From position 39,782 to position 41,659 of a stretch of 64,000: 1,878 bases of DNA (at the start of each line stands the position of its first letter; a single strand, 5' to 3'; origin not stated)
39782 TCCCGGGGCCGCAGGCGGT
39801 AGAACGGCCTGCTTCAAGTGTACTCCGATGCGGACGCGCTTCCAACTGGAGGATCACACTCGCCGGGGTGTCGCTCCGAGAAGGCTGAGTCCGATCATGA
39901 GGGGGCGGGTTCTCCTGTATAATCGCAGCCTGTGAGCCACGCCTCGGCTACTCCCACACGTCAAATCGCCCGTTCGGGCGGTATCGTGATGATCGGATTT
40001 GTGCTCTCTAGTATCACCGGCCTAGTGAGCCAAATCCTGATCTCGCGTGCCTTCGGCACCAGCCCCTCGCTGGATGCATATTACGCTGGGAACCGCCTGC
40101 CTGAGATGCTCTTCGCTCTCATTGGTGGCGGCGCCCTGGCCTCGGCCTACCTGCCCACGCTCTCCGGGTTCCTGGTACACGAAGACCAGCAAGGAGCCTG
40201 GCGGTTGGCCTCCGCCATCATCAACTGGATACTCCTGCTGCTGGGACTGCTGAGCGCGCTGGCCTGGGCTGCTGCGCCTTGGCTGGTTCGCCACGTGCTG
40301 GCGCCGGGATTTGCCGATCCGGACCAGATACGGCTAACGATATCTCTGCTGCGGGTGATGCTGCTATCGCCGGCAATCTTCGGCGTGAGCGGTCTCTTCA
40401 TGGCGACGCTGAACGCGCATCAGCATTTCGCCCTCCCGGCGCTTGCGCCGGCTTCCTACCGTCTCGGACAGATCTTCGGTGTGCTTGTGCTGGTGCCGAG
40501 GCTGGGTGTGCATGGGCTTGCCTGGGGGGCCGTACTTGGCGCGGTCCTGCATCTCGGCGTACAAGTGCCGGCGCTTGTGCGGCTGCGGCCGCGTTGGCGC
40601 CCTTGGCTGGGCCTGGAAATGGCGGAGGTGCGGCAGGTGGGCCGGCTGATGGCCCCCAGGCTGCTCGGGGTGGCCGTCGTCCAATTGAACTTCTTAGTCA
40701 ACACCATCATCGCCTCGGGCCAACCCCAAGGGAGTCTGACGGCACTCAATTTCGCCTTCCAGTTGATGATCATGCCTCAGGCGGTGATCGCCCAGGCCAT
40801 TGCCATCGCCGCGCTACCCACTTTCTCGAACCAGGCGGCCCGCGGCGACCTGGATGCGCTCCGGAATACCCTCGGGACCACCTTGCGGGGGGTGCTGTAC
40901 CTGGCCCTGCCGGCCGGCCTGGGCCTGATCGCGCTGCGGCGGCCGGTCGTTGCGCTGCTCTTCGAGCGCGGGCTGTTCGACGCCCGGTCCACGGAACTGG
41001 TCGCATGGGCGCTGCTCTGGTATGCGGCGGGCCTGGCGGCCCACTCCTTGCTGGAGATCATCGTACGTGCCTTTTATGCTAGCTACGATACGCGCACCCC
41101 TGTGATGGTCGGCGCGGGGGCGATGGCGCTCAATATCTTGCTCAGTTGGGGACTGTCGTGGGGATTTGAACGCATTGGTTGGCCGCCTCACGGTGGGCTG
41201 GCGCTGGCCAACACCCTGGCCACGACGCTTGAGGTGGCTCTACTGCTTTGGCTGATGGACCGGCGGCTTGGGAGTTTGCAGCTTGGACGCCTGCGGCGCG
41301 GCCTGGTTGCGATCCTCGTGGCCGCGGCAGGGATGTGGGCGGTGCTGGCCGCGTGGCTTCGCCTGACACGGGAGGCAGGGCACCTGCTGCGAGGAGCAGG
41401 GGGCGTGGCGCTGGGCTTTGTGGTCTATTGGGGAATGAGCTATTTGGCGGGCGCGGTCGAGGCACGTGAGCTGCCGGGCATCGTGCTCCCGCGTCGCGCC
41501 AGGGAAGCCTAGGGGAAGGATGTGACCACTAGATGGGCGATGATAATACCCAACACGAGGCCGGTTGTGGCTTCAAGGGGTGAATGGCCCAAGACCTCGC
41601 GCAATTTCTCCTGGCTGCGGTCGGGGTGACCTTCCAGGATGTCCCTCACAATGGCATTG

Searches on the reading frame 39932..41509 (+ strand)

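Call 43: search_protein_families(library=pfam, proteins=[window:39932-41509:+], max_evalue=0.001)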
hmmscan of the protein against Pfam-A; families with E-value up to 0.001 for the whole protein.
window:39932-41509:+ (526 aa): 3 families
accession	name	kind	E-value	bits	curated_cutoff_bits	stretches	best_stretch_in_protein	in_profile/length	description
PF03023.19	MurJ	-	3.7e-84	283.4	27.4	1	37-476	1-432/451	Lipid II flippase MurJ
PF13440.11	Polysacc_synt_3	-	2e-13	50.7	23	1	108-344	57-284/293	Polysaccharide biosynthesis protein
PF01554.23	MatE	-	6.6e-06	26.3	24.9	1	244-406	3-160/161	MatE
